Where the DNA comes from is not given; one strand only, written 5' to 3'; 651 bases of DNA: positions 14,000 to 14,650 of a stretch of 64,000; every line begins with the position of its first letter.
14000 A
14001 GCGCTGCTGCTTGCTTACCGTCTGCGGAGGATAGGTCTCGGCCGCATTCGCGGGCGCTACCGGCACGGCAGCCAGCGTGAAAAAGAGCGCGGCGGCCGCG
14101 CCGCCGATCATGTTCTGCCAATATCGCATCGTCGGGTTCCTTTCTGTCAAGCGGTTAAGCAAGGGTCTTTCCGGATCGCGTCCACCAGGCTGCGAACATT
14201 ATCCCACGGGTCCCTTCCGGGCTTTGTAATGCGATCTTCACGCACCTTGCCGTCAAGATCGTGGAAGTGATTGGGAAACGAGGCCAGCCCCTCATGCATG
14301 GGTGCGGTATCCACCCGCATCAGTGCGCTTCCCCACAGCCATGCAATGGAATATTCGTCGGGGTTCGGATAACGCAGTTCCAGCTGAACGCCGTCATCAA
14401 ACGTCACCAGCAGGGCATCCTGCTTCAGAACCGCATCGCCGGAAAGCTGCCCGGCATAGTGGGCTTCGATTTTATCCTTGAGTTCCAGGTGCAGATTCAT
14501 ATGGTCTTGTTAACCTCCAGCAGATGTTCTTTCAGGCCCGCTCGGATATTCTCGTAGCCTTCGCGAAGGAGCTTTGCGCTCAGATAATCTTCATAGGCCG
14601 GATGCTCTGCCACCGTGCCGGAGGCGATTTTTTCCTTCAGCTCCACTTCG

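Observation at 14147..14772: Translationally coupled 91-aa/117-aa gene pair wedged between two nosL genes at the tail of the nosRDFYL operon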

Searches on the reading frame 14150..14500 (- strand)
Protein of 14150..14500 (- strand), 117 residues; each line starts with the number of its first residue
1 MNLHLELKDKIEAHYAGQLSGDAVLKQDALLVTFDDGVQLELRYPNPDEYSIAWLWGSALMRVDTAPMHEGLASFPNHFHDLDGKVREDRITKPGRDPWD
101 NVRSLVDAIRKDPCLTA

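Call 5: search_protein_families(library=pfam, proteins=[window:14150-14500:-], max_evalue=1)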
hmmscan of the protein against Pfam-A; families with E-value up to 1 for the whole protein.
window:14150-14500:- (117 aa): 1 family
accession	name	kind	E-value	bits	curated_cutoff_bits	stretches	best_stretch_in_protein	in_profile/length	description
PF20126.4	TumE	-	1.5e-06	28.5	23.4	1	33-111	2-78/81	Toxin TumE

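Call 6: search_protein_families(library=ncbifam, proteins=[window:14150-14500:-], max_evalue=1)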
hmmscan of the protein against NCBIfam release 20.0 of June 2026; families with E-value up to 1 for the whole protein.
window:14150-14500:- (117 aa): 1 family
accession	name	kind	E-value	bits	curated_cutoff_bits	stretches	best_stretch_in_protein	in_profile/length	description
NF045777.1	TumE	equivalog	0.06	13.3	90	1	29-86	57-108/122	toxin TumE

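Call 7: search_protein_families(library=phrogs, proteins=[window:14150-14500:-], max_evalue=1)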
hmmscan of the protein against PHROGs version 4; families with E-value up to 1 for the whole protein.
window:14150-14500:- (117 aa): 0 families

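Call 8: search_protein_families(library=padloc, proteins=[window:14150-14500:-], max_evalue=1)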
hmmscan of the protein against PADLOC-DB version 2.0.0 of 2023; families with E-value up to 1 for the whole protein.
window:14150-14500:- (117 aa): 0 families

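Call 13: find_homologous_proteins(query=window:14150-14500:-)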
Query window:14150-14500:- (117 aa): 18 proteins with E <= 0.001 among 23 candidates.
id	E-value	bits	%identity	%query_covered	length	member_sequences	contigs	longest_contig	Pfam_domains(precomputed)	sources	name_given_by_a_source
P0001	8.2e-75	267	100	100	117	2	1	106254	PF20126.5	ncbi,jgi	ncbi:MAG: DUF6516 family protein [Pseudomonadota bacterium]|jgi:hypothetical protein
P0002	1.3e-62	227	82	100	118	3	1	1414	PF20126.5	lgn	-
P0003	4.8e-62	225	82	100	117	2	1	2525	PF20126.5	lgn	-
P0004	1.5e-47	178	66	98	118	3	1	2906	-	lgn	-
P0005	3.4e-43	164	61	100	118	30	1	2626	PF20126.5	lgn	-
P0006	1.1e-42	163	60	100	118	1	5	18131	PF20126.5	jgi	jgi:hypothetical protein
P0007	6.5e-41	157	58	100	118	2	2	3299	PF20126.5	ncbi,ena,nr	ncbi:MAG TPA: hypothetical protein ENG96_06785 [Gammaproteobacteria bacterium]|nr:hypothetical prote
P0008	2.0e-35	139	56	100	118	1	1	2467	PF20126.5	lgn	-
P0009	9.5e-33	131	53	100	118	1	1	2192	PF20126.5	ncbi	-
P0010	1.4e-32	130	52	100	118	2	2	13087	PF20126.5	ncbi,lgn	ncbi:MAG: toxin-antitoxin system TumE family protein [Burkholderiales bacterium]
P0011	3.1e-29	119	50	98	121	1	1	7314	-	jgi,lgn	-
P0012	6.7e-28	115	50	100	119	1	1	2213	-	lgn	-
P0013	3.6e-27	113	50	100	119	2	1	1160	PF20126.5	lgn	-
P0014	4.4e-27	112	49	98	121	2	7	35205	PF20126.5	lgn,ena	-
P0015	1.8e-26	110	50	100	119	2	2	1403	PF20126.5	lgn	-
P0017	4.6e-25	106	48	100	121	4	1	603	PF20126.5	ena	-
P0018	1.3e-23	101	45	98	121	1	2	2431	PF20126.5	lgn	-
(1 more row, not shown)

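Call 15: find_encoding_contigs(protein=P0006, flank=6000, max_places=5)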
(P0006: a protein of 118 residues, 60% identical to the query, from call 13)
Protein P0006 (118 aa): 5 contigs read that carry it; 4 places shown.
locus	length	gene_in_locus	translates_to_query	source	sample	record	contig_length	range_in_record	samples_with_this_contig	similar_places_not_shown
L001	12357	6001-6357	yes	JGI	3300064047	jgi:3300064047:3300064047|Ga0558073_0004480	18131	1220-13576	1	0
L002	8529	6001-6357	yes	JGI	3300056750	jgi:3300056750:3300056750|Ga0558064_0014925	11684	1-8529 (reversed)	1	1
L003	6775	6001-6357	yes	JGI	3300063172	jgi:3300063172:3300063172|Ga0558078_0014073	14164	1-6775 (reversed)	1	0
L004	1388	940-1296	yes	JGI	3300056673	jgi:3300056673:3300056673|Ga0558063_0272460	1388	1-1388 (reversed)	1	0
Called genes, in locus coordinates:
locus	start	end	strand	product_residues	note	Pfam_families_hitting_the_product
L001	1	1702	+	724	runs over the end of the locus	PF12801:Fer4_5, PF27538:NosR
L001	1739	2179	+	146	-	-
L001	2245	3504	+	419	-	PF05048:NosD, PF13229:Beta_helix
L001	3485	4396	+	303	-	PF13732:DrrA1-3_C (faint), PF00005:ABC_tran, PF13304:AAA_21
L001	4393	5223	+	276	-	PF12679:ABC2_membrane_2, PF12730:ABC2_membrane_4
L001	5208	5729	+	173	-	PF05573:NosL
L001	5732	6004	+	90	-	PF27273:MJ0235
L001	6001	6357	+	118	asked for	PF20126:TumE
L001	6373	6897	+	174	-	PF05573:NosL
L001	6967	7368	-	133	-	PF00034:Cytochrom_C, PF13442:Cytochrome_CBB3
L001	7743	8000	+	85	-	-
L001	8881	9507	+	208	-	PF01965:DJ-1_PfpI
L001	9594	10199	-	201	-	PF00881:Nitroreductase, PF14512:TM1586_NiRdase (faint)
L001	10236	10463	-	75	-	PF01206:TusA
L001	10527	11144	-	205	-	PF00440:TetR_N, PF16925:TetR_C_13, PF21993:TetR_C_13_2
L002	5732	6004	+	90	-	PF27273:MJ0235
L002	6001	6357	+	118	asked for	PF20126:TumE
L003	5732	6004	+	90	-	PF27273:MJ0235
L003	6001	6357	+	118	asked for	PF20126:TumE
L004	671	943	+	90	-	PF27273:MJ0235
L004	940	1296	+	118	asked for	PF20126:TumE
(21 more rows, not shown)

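Call 16: find_encoding_contigs(protein=P0010, flank=6000, max_places=4)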
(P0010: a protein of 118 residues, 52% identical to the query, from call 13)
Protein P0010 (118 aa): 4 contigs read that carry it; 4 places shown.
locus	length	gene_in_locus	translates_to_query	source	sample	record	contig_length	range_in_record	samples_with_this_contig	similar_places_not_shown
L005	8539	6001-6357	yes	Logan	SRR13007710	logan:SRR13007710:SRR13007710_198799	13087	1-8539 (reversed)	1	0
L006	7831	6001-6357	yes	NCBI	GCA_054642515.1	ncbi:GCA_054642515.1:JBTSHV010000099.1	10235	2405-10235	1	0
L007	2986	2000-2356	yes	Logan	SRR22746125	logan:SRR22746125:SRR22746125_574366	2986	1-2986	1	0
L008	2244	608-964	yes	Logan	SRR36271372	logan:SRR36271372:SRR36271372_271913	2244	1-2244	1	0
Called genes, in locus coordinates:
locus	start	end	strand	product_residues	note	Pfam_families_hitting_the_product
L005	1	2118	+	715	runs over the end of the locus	PF04205:FMN_bind, PF12801:Fer4_5, PF27538:NosR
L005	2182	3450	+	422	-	PF05048:NosD, PF13229:Beta_helix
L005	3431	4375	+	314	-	PF00005:ABC_tran, PF13304:AAA_21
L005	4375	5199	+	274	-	PF12679:ABC2_membrane_2, PF12730:ABC2_membrane_4, PF12698:ABC2_membrane_3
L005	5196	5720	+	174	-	PF05573:NosL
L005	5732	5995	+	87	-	PF27273:MJ0235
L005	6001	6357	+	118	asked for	PF20126:TumE (weak)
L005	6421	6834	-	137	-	PF13442:Cytochrome_CBB3, PF00034:Cytochrom_C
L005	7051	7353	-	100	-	PF13192:Thioredoxin_3 (weak)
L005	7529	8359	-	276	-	PF13679:Methyltransf_32, PF13847:Methyltransf_31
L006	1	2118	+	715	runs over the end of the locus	PF04205:FMN_bind, PF12801:Fer4_5, PF27538:NosR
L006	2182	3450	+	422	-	PF05048:NosD, PF13229:Beta_helix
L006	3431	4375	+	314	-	PF00005:ABC_tran, PF13304:AAA_21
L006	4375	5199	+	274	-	PF12679:ABC2_membrane_2, PF12730:ABC2_membrane_4, PF12698:ABC2_membrane_3, PF13346:ABC2_membrane_5 (weak)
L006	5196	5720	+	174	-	PF05573:NosL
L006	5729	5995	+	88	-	PF27273:MJ0235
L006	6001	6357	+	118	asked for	PF20126:TumE (weak)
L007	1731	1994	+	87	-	PF27273:MJ0235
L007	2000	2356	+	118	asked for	PF20126:TumE (weak)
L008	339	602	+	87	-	PF27273:MJ0235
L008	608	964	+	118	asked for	PF20126:TumE (weak)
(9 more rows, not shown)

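Call 17: find_encoding_contigs(protein=P0014, flank=6000, max_places=7)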
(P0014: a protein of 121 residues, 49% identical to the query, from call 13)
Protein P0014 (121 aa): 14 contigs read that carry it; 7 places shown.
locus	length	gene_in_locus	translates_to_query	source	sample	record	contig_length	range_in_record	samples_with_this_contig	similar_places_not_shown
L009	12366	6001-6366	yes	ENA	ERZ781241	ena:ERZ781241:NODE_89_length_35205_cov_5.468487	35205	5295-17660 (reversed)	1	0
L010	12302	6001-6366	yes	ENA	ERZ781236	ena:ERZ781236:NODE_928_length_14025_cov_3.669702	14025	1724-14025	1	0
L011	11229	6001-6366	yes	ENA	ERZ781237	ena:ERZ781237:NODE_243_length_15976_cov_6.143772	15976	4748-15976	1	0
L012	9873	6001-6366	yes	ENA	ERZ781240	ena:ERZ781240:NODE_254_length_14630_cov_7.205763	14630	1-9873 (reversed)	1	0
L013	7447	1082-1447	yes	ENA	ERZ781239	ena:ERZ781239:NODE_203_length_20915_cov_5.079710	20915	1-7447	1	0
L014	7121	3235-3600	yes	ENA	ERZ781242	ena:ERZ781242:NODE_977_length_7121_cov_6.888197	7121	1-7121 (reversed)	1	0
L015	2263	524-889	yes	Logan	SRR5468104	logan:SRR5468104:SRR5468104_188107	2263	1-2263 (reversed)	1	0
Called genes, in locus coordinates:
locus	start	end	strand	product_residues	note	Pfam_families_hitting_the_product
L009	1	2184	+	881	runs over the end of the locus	PF12801:Fer4_5, PF27538:NosR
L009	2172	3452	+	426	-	PF07602:DUF1565 (faint), PF22842:Pel9A-like_beta_helix (weak), PF05048:NosD, PF13229:Beta_helix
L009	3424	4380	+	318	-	PF00005:ABC_tran, PF13304:AAA_21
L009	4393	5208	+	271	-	PF12679:ABC2_membrane_2, PF12730:ABC2_membrane_4, PF12698:ABC2_membrane_3, PF13346:ABC2_membrane_5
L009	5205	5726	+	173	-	PF05573:NosL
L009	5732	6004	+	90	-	PF27273:MJ0235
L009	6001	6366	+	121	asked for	PF20126:TumE (weak)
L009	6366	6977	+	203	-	PF05573:NosL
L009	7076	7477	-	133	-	PF13442:Cytochrome_CBB3, PF00034:Cytochrom_C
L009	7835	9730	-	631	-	PF13675:PilJ, PF00672:HAMP, PF13492:GAF_3 (faint), PF07730:HisKA_3, PF02518:HATPase_c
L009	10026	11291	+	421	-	PF07690:MFS_1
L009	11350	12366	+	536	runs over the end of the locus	PF07690:MFS_1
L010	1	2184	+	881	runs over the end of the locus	PF12801:Fer4_5, PF27538:NosR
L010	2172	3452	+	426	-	PF07602:DUF1565 (faint), PF22842:Pel9A-like_beta_helix (weak), PF05048:NosD, PF13229:Beta_helix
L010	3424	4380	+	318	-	PF00005:ABC_tran, PF13304:AAA_21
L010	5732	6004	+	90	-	PF27273:MJ0235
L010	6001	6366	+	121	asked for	PF20126:TumE (weak)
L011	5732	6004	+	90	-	PF27273:MJ0235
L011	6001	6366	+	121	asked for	PF20126:TumE (weak)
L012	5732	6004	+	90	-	PF27273:MJ0235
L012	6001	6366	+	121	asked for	PF20126:TumE (weak)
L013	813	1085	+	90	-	PF27273:MJ0235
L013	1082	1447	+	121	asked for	PF20126:TumE (weak)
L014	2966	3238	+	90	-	PF27273:MJ0235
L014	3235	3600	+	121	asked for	PF20126:TumE (weak)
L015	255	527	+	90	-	PF27273:MJ0235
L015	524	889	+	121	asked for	PF20126:TumE (weak)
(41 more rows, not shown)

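Call 20: find_related_loci(query=A1, collection=genome_contigs, flank=8000)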
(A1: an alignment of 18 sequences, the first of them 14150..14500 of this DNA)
Query A1 (117 aa) in genome_contigs; peptide patterns used: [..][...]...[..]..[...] (x = any residue, [..] = any of these).
73 stretches matched a pattern; 57 encode a relative of the query (tblastn E <= 1e-3); 57 distinct loci.
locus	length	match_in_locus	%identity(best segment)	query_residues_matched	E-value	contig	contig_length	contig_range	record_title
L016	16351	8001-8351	62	1-117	4e-48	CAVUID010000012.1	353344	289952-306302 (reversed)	MAG: uncultured Gammaproteobacteria bacterium isolate MFD04716.bin.1.327 genome assembly, contig: contig_18840, whole ge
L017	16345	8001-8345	60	1-115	1e-45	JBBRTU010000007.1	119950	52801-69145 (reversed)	MAG: Burkholderiales bacterium isolate La2_metabat2.276 La2_metabat2.276_K_180393L119950_cov_13.9980, whole genome shotg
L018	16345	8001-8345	60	1-115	2e-45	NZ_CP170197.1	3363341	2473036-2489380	Sulfuriferula sp. GW1 chromosome, complete genome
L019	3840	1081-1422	59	1-114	5e-44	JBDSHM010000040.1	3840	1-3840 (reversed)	MAG: Sulfuriferula sp. isolate cluster1_bin.276 k127_5140887, whole genome shotgun sequence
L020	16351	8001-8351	54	1-117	2e-42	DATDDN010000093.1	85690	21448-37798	MAG TPA_asm: Gallionellaceae bacterium isolate SMAG_U175 k141_727558, whole genome shotgun sequence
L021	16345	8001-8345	57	1-115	5e-42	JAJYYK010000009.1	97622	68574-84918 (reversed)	MAG: Proteobacteria bacterium isolate FK4.bin111 NODE_186_length_97622_cov_5.210144, whole genome shotgun sequence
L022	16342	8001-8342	56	4-117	9e-42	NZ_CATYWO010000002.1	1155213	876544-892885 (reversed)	Ralstonia condita strain LMG 7141 isolate LMG 7141 2, whole genome shotgun sequence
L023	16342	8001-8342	55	4-117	4e-41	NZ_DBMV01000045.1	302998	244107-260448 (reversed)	MAG: Ralstonia sp. UBA689 UBA689_contig_124, whole genome shotgun sequence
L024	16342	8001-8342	57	1-114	4e-41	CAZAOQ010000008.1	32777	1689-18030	MAG TPA_asm: uncultured Rhodocyclaceae bacterium isolate SRP286056_co3_482 genome assembly, contig: NODE_1000_length_327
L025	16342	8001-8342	55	4-117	1e-40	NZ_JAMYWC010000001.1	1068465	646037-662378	Ralstonia chuxiongensis strain 21YRMH01-3 Scaffold1, whole genome shotgun sequence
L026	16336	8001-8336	57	3-114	2e-40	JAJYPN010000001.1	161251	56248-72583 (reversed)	MAG: Proteobacteria bacterium isolate DS3.bin58 NODE_17_length_161251_cov_4.949610, whole genome shotgun sequence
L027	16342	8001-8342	54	4-117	2e-39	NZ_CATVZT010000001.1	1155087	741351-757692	Ralstonia holmesii strain LMG 32967 isolate LMG 32967 1, whole genome shotgun sequence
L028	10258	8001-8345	50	1-115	8e-38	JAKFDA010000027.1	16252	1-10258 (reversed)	MAG: Nitrosomonadales bacterium isolate LC035 contig-124_2511, whole genome shotgun sequence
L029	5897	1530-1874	51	3-117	2e-37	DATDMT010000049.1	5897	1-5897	MAG TPA_asm: Rhodocyclaceae bacterium isolate SMAG_U418 k141_2006947, whole genome shotgun sequence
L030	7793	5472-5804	52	3-113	6e-36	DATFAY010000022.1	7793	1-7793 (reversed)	MAG TPA_asm: Piscinibacter sp. isolate SMAG_U8514 k141_44459, whole genome shotgun sequence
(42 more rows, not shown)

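Call 29: find_homologous_proteins(query=A2, max_evalue=0.01)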
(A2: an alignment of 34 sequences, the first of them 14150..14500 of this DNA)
Query A2 (34 sequences) (117 aa, profile of the alignment): 798 proteins with E <= 0.01 among 6785 candidates; the best 120 are listed.
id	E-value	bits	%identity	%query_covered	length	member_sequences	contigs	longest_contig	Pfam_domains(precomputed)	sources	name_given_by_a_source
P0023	7.4e-52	192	58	100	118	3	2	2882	PF20126.5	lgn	-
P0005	9.3e-52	191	61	100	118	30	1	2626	PF20126.5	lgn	-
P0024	1.7e-51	191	61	100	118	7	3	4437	PF20126.5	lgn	-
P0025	2.8e-51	190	56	100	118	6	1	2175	PF20126.5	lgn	-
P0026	3.8e-51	189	59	100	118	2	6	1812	PF20126.5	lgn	-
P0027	4.6e-51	189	60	98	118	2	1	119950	PF20126.5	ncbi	-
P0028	5.9e-51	189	60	100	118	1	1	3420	PF20126.5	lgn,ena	-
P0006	1.2e-50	188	60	100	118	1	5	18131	PF20126.5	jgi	jgi:hypothetical protein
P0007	1.8e-50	187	58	100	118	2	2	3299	PF20126.5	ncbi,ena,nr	ncbi:MAG TPA: hypothetical protein ENG96_06785 [Gammaproteobacteria bacterium]|nr:hypothetical prote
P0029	2.2e-50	187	47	98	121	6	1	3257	PF20126.5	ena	-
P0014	4.4e-50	186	49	98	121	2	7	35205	PF20126.5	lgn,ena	-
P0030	7.4e-50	185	47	98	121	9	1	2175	PF20126.5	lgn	-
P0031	8.0e-50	185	58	100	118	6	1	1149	PF20126.5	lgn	-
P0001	8.3e-50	185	100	100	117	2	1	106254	PF20126.5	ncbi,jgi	ncbi:MAG: DUF6516 family protein [Pseudomonadota bacterium]|jgi:hypothetical protein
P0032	8.6e-50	185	51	100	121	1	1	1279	-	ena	-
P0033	8.7e-50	185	47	98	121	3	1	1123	PF20126.5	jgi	-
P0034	8.8e-50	185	47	98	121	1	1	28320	PF20126.5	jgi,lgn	-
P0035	1.0e-49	185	58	100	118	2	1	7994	PF20126.5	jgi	jgi:hypothetical protein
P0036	1.1e-49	185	56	100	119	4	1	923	PF20126.5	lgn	-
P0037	1.1e-49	185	45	100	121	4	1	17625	PF20126.5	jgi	jgi:hypothetical protein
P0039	1.3e-49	185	49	98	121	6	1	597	PF20126.5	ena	-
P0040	1.3e-49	185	47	98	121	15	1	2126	PF20126.5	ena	-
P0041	1.3e-49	185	49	98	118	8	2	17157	PF20126.5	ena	-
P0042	1.6e-49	184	48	98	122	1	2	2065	PF20126.5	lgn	-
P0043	2.0e-49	184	49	98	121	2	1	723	PF20126.5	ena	-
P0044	2.0e-49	184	49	100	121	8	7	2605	PF20126.5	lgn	-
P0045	2.4e-49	184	47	98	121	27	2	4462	PF20126.5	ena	-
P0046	2.5e-49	184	56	100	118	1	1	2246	PF20126.5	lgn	-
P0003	2.6e-49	183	82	100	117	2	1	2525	PF20126.5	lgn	-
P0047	2.9e-49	183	46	98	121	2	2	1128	PF20126.5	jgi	jgi:hypothetical protein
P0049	2.9e-49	183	45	100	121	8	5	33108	PF20126.5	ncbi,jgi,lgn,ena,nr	ncbi:MAG: hypothetical protein K8F26_12680 [Thiobacillus sp.]|jgi:hypothetical protein|nr:hypothetic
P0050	3.0e-49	183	45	98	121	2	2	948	PF20126.5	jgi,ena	jgi:hypothetical protein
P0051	3.2e-49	183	49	98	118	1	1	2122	PF20126.5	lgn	-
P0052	3.3e-49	183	48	98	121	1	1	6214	PF20126.5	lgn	-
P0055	3.4e-49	183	48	98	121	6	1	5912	PF20126.5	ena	-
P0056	3.5e-49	183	55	100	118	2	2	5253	PF20126.5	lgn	-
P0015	3.7e-49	183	50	100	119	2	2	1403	PF20126.5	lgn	-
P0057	4.2e-49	183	46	98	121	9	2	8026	PF20126.5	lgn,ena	-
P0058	4.3e-49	183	44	100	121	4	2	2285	PF20126.5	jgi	jgi:hypothetical protein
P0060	4.7e-49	183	51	98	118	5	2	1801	PF20126.5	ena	-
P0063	5.6e-49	182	55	100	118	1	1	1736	PF20126.5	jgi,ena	-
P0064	6.3e-49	182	45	98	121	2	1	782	PF20126.5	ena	-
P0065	6.4e-49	182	48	98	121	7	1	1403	PF20126.5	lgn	-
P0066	6.8e-49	182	44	98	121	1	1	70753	PF20126.5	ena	-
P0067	6.8e-49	182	46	98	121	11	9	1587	PF20126.5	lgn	-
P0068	6.9e-49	182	52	100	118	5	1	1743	PF20126.5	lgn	-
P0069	8.3e-49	182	49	98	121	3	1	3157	PF20126.5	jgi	jgi:hypothetical protein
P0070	8.7e-49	182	47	100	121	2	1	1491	PF20126.5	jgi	jgi:hypothetical protein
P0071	1.3e-48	181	48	98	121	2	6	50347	PF20126.5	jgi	jgi:hypothetical protein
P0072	1.4e-48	181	47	100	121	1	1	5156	PF20126.5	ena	-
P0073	1.5e-48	181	48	100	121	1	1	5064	PF20126.5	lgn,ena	-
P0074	1.5e-48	181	45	98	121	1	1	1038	PF20126.5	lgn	-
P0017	1.6e-48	181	48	100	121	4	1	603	PF20126.5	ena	-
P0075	1.6e-48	181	45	98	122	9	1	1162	PF20126.5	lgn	-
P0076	1.6e-48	181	49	98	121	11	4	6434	PF20126.5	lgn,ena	-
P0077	1.7e-48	181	55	100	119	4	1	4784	PF20126.5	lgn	-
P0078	1.8e-48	181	45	98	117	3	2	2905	PF20126.5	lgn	-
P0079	1.8e-48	181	48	98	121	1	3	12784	PF20126.5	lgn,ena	-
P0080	1.9e-48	181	46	98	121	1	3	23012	PF20126.5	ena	-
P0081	1.9e-48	181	46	98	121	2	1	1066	PF20126.5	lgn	-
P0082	1.9e-48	181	58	98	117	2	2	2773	PF20126.5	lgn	-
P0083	1.9e-48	181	49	98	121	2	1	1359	PF20126.5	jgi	jgi:hypothetical protein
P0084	1.9e-48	181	45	100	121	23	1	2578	PF20126.5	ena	-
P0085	1.9e-48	181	45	98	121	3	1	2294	PF20126.5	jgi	jgi:hypothetical protein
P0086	2.0e-48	181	45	100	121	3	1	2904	PF20126.5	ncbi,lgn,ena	-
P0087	2.0e-48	181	44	98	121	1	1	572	PF20126.5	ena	-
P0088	2.0e-48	181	52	96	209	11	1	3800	PF27273.1,PF20126.5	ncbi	ncbi:MAG TPA: DUF6516 family protein [Burkholderiales bacterium]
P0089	2.0e-48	181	56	98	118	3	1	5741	PF20126.5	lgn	-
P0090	2.1e-48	181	48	100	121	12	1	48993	PF20126.5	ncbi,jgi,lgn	-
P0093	2.5e-48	180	46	98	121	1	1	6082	PF20126.5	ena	-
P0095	2.7e-48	180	45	98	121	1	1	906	PF20126.5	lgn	-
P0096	2.7e-48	180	47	98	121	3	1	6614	PF20126.5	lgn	-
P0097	3.0e-48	180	45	98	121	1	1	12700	PF20126.5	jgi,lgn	-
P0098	3.0e-48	180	51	98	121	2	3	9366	PF20126.5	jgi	jgi:hypothetical protein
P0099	3.3e-48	180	45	98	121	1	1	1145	PF20126.5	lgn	-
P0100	3.5e-48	180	50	98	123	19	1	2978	PF20126.5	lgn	-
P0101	3.7e-48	180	64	100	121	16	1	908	PF20126.5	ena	-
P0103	3.7e-48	180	48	100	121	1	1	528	PF20126.5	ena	-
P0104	3.9e-48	180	43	98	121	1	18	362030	PF20126.5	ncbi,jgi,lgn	-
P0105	3.9e-48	180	47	98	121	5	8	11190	PF20126.5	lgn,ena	-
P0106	4.2e-48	180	46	98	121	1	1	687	PF20126.5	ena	-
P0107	4.4e-48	180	46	100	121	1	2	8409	PF20126.5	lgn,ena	-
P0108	4.4e-48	180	47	98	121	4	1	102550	PF20126.5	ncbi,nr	ncbi:MAG: hypothetical protein Q7T65_10270 [Thiobacillus sp.]|nr:hypothetical protein [Thiobacillus 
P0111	4.8e-48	179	47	98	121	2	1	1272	PF20126.5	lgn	-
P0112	5.1e-48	179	45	100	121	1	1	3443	PF20126.5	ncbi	-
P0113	5.2e-48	179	49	98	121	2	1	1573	PF20126.5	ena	-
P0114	5.3e-48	179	43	98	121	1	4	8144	PF20126.5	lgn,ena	-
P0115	5.4e-48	179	47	98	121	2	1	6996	PF20126.5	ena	-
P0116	5.5e-48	179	56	86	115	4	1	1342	PF20126.5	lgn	-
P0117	5.5e-48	179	45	98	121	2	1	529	PF20126.5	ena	-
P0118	6.0e-48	179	51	98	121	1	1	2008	PF20126.5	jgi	jgi:hypothetical protein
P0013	6.2e-48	179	50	100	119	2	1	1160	PF20126.5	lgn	-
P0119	6.3e-48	179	45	98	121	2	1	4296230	PF20126.5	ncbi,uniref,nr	ncbi:hypothetical protein [Aromatoleum aromaticum]|uniref:hypothetical protein n=1 Tax=Aromatoleum a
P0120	6.3e-48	179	47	99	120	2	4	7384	PF20126.5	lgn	-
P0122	6.5e-48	179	47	98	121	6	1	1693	PF20126.5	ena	-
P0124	7.1e-48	179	44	98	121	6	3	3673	PF20126.5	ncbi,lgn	-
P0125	7.1e-48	179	42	98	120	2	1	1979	PF20126.5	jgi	-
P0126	7.1e-48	179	43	98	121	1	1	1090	PF20126.5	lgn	-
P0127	7.3e-48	179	46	98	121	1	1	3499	PF20126.5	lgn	-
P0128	7.7e-48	179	49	100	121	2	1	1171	PF20126.5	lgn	-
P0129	7.9e-48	179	46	98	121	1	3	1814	PF20126.5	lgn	-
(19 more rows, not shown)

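Call 47: search_dna_similar(query=window:14150-14500:-, collection=plasmids, mode=protein, max_evalue=1, max_rows=40, rows=spread)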
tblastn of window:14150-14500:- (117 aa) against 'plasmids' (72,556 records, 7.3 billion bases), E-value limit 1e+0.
Records with a match: 1; places in all: 1; records where one place covers at least 80% of the query: 1.
Best place of each record, by identity: <60% 1.
By first word of the organism name: Ralstonia 1.
By predicted mobility (MOB-suite, as given by PLSDB): non-mobilizable 1.
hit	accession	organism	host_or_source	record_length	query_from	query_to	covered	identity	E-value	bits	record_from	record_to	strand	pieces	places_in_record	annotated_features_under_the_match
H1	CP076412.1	Ralstonia wenshanensis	soil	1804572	4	117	97%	56.1%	8e-38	141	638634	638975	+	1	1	hypothetical protein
